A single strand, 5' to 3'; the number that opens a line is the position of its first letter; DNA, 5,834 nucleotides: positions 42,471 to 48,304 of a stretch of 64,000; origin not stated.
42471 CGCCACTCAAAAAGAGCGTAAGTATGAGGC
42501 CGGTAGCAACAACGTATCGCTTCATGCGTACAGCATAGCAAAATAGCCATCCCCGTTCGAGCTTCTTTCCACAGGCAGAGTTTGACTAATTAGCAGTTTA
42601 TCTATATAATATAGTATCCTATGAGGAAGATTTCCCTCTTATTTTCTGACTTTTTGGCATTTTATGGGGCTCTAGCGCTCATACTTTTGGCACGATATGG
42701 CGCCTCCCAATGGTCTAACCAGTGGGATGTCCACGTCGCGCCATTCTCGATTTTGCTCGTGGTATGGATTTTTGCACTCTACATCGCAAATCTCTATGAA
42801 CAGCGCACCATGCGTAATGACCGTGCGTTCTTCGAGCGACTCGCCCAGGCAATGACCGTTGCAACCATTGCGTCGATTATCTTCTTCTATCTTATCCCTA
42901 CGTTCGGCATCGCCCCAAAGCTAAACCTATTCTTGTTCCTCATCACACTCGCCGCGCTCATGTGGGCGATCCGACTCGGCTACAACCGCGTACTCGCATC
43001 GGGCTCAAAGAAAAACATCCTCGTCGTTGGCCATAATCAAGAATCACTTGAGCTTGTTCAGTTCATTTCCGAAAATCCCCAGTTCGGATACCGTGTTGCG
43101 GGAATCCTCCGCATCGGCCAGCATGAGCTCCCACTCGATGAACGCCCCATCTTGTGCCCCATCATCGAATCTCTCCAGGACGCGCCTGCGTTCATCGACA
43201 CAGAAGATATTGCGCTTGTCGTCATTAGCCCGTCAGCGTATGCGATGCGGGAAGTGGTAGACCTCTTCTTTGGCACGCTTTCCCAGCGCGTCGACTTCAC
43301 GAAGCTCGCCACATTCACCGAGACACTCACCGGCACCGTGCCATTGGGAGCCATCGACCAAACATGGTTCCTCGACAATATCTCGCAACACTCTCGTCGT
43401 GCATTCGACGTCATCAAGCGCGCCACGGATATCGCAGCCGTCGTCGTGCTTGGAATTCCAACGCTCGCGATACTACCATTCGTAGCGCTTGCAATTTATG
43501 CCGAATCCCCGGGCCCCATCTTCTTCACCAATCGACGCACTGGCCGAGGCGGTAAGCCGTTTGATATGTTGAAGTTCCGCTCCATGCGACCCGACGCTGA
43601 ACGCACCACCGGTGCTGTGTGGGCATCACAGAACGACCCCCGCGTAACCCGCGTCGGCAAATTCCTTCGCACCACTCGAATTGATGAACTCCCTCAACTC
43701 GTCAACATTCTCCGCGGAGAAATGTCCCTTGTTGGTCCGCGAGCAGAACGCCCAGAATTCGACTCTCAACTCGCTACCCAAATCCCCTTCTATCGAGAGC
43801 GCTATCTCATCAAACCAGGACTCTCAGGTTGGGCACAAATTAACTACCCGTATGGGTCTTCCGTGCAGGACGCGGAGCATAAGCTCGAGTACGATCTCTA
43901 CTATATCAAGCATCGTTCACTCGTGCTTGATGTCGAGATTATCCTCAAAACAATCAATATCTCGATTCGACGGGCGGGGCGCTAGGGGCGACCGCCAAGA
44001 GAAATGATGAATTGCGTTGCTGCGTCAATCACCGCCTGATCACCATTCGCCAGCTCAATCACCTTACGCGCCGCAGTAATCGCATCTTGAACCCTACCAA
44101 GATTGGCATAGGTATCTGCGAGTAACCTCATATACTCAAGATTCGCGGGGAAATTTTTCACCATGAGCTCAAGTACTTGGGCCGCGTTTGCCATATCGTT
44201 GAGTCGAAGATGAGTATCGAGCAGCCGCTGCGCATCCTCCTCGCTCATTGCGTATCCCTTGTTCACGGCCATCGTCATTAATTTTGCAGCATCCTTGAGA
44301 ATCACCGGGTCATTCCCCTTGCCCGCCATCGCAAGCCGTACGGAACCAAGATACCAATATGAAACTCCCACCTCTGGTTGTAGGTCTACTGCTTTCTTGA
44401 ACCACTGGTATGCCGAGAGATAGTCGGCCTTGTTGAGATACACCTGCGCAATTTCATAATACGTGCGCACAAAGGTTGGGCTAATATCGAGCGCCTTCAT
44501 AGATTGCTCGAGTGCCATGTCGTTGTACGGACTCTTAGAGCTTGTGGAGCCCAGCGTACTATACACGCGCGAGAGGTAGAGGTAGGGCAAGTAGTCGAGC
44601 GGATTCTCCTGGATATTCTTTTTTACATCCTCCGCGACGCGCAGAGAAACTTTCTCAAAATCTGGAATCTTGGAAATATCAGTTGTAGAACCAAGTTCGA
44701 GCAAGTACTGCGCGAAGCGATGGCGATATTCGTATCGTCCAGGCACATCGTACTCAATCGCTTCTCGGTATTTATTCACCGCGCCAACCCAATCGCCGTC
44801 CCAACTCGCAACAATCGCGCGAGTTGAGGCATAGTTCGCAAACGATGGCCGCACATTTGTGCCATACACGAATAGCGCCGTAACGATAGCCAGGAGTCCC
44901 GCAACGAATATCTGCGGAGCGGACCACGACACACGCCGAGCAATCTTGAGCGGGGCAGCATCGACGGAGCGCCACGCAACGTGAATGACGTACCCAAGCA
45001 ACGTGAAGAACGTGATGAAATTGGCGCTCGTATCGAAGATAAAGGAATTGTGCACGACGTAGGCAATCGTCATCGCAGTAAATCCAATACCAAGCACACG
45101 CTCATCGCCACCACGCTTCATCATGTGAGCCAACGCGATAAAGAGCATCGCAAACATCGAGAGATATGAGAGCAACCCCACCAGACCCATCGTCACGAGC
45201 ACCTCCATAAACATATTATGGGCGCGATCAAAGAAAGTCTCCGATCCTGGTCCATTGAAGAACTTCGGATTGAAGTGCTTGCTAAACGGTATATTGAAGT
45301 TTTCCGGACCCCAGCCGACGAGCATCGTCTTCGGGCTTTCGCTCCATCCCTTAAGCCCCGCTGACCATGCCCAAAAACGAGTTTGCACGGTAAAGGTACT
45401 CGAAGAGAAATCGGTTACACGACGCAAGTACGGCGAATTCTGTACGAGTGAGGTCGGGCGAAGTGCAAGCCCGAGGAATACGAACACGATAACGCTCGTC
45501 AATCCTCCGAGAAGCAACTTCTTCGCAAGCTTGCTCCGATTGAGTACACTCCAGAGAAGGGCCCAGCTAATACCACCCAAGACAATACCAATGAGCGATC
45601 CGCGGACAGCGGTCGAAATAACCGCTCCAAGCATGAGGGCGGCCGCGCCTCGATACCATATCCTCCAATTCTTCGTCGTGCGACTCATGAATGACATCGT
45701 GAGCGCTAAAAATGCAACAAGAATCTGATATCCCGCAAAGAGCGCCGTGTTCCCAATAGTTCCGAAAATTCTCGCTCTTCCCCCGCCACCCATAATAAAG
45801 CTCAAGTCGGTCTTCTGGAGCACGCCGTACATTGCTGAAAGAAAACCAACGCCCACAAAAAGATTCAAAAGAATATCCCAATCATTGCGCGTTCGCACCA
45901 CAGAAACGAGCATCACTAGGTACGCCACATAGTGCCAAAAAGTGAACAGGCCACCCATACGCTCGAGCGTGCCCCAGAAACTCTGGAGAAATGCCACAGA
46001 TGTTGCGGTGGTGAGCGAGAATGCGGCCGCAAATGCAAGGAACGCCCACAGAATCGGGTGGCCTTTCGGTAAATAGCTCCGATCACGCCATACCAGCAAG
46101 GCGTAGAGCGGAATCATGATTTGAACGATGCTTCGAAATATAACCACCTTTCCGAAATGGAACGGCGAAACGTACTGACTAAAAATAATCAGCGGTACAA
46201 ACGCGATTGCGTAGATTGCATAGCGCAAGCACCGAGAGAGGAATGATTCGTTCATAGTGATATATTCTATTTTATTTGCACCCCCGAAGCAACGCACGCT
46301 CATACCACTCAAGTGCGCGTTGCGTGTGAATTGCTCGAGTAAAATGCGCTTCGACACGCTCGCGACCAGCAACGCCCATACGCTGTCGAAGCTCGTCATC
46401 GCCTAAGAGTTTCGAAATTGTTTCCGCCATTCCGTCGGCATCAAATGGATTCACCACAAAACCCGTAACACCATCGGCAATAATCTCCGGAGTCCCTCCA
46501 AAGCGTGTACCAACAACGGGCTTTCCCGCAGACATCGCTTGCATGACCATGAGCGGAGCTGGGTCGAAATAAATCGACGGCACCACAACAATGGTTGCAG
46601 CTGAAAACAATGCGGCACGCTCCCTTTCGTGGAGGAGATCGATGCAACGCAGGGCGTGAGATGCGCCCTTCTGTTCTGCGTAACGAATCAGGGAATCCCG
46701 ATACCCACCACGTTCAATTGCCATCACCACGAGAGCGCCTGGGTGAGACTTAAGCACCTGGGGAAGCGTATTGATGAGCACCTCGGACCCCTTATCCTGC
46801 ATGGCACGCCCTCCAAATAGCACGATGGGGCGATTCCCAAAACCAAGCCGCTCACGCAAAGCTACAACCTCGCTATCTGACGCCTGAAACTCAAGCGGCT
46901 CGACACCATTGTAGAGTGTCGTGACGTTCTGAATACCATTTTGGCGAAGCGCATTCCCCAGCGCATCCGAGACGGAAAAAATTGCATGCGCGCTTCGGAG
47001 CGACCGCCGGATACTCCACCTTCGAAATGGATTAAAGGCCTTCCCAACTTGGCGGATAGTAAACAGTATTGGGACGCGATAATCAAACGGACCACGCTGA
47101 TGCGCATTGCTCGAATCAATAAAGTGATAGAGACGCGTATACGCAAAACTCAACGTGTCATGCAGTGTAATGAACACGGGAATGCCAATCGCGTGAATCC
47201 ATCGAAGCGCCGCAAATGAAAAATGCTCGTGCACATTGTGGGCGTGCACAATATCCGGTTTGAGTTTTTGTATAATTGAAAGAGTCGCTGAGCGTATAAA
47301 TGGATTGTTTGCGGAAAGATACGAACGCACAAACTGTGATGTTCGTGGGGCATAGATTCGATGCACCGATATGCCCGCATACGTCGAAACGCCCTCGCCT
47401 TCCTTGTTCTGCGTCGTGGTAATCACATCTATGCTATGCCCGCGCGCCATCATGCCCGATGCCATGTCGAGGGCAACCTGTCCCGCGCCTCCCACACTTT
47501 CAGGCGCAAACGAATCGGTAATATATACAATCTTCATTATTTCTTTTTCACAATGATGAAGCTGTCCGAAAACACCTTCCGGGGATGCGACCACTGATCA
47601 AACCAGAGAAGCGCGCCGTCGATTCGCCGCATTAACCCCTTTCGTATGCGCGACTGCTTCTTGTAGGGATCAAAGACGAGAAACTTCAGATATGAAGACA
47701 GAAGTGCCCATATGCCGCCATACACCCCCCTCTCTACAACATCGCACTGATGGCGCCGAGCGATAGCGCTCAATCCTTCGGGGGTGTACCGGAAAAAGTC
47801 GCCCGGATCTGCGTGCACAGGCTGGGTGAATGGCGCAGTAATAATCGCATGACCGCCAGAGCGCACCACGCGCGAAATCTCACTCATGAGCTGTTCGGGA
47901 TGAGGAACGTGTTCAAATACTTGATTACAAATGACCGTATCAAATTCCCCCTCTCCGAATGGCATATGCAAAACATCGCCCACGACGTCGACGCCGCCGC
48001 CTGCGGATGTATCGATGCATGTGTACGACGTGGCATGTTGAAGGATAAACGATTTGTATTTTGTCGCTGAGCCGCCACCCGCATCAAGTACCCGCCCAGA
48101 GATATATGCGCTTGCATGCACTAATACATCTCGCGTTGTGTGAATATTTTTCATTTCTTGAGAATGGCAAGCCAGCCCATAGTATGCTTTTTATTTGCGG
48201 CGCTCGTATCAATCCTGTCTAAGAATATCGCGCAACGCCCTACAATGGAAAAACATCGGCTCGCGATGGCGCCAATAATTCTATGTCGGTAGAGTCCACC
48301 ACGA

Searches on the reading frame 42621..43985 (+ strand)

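Call 71: search_protein_families(library=pfam, proteins=[window:42621-43985:+], max_evalue=0.00001)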
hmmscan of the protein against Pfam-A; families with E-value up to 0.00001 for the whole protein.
window:42621-43985:+ (454 aa): 2 families
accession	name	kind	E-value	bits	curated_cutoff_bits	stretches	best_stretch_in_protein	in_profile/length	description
PF02397.22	Bac_transf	-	9.1e-63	211.5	27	1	266-448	1-177/179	Bacterial sugar transferase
PF13727.12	CoA_binding_3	-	2.9e-07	31.1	25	1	56-212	3-157/175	CoA-binding domain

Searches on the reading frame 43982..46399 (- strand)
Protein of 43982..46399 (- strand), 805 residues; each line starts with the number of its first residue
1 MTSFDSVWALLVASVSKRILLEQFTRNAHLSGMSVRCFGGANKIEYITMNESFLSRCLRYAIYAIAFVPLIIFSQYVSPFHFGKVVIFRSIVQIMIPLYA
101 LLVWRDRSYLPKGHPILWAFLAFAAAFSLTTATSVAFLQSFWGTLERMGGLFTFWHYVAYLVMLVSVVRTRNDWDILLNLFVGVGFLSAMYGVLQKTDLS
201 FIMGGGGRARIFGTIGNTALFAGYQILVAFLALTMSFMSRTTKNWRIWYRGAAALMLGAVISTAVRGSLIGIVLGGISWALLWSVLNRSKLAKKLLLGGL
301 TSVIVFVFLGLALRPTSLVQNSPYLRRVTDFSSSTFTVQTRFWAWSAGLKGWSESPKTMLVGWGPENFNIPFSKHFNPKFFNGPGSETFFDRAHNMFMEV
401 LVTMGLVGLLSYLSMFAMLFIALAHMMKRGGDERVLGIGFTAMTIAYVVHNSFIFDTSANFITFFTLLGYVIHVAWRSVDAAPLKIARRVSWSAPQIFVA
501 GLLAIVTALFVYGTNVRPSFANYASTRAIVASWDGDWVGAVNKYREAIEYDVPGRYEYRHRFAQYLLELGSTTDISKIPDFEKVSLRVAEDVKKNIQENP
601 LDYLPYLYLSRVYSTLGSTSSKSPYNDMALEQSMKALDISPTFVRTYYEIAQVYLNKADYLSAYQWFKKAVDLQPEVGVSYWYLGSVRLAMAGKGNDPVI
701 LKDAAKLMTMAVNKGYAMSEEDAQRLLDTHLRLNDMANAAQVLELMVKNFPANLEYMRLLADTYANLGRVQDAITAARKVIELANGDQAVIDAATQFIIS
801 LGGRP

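Call 5: search_protein_families(library=pfam, proteins=[window:43982-46399:-], max_evalue=0.001)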
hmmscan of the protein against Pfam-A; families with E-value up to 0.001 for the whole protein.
window:43982-46399:- (805 aa): 12 families
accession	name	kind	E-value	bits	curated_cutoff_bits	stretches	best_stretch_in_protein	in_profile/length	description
PF04932.20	Wzy_C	-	1.4e-13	51.3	31.7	1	252-413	2-149/149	O-Antigen ligase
PF13181.12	TPR_8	-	1.3e-12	47.3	25.7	1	645-676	2-33/34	Tetratricopeptide repeat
PF07719.23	TPR_2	-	1.4e-10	40.9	27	0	755-785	2-32/34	Tetratricopeptide repeat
PF13431.12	TPR_17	-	2.9e-08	33.8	24.4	0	634-663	3-32/34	Tetratricopeptide repeat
PF12895.13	ANAPC3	-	1.9e-07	31.7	27.2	0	717-779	20-81/82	Anaphase-promoting complex, cyclosome, subunit 3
PF00515.34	TPR_1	-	2.6e-07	30.6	27.8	0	645-676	2-33/34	Tetratricopeptide repeat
PF13432.12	TPR_16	-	3.3e-07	31.1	32.7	1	728-787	5-64/65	Tetratricopeptide repeat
PF13428.12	TPR_14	-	1.2e-06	29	23.5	0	724-762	5-43/44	Tetratricopeptide repeat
PF14559.12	TPR_19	-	3.1e-06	27.9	25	0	733-790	4-61/68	Tetratricopeptide repeat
PF13414.12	TPR_11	-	4.6e-06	26.6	26.8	0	635-656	19-40/42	TPR repeat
PF13176.12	TPR_7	-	0.00048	20.5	27.9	0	759-787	4-32/36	Tetratricopeptide repeat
PF13424.12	TPR_12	-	0.00077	20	30.1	0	751-784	42-75/77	Tetratricopeptide repeat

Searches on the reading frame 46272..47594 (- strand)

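Call 5: search_protein_families(library=pfam, proteins=[window:46272-47594:-], max_evalue=0.001)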
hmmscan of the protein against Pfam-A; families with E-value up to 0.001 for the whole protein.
window:46272-47594:- (440 aa): 7 families
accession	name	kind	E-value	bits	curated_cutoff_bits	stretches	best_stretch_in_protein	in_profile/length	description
PF00534.26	Glycos_transf_1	-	8.1e-29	100.8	26.4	1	249-413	8-172/172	Glycosyl transferases group 1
PF13439.12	Glyco_transf_4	-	2.2e-24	86.8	28.5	1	34-232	1-167/170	Glycosyltransferase Family 4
PF13692.12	Glyco_trans_1_4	-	2.5e-23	83.4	27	1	255-399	1-142/142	Glycosyl transferases group 1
PF13579.12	Glyco_trans_4_4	-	6e-20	72.6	29.7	1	35-230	1-158/158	Glycosyl transferase 4-like domain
PF13477.12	Glyco_trans_4_2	-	6.4e-07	30.1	23.4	1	44-130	16-92/139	Glycosyl transferase 4-like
PF13524.12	Glyco_trans_1_2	-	1.4e-05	25.5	25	1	325-420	39-135/144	Glycosyl transferase-like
PF08323.17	Glyco_transf_5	-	0.00023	21.4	22.7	0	21-150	1-168/239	Starch synthase catalytic domain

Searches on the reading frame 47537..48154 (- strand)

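Call 5: search_protein_families(library=pfam, proteins=[window:47537-48154:-], max_evalue=0.001)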
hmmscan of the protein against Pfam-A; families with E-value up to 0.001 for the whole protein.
window:47537-48154:- (205 aa): 5 families
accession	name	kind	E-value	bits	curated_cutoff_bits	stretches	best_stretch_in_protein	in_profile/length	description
PF08241.18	Methyltransf_11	-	2e-14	54.4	21.2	1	24-105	2-95/95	Methyltransferase domain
PF13489.12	Methyltransf_23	-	3.5e-11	43.6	27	1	19-111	23-122/164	Methyltransferase domain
PF13649.12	Methyltransf_25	-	2.7e-09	38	27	1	57-101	51-97/97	Methyltransferase domain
PF13847.12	Methyltransf_31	-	2.7e-08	34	27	1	58-108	60-112/145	Methyltransferase domain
PF08242.18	Methyltransf_12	-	6.8e-08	33.6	30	1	67-102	64-97/98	Methyltransferase domain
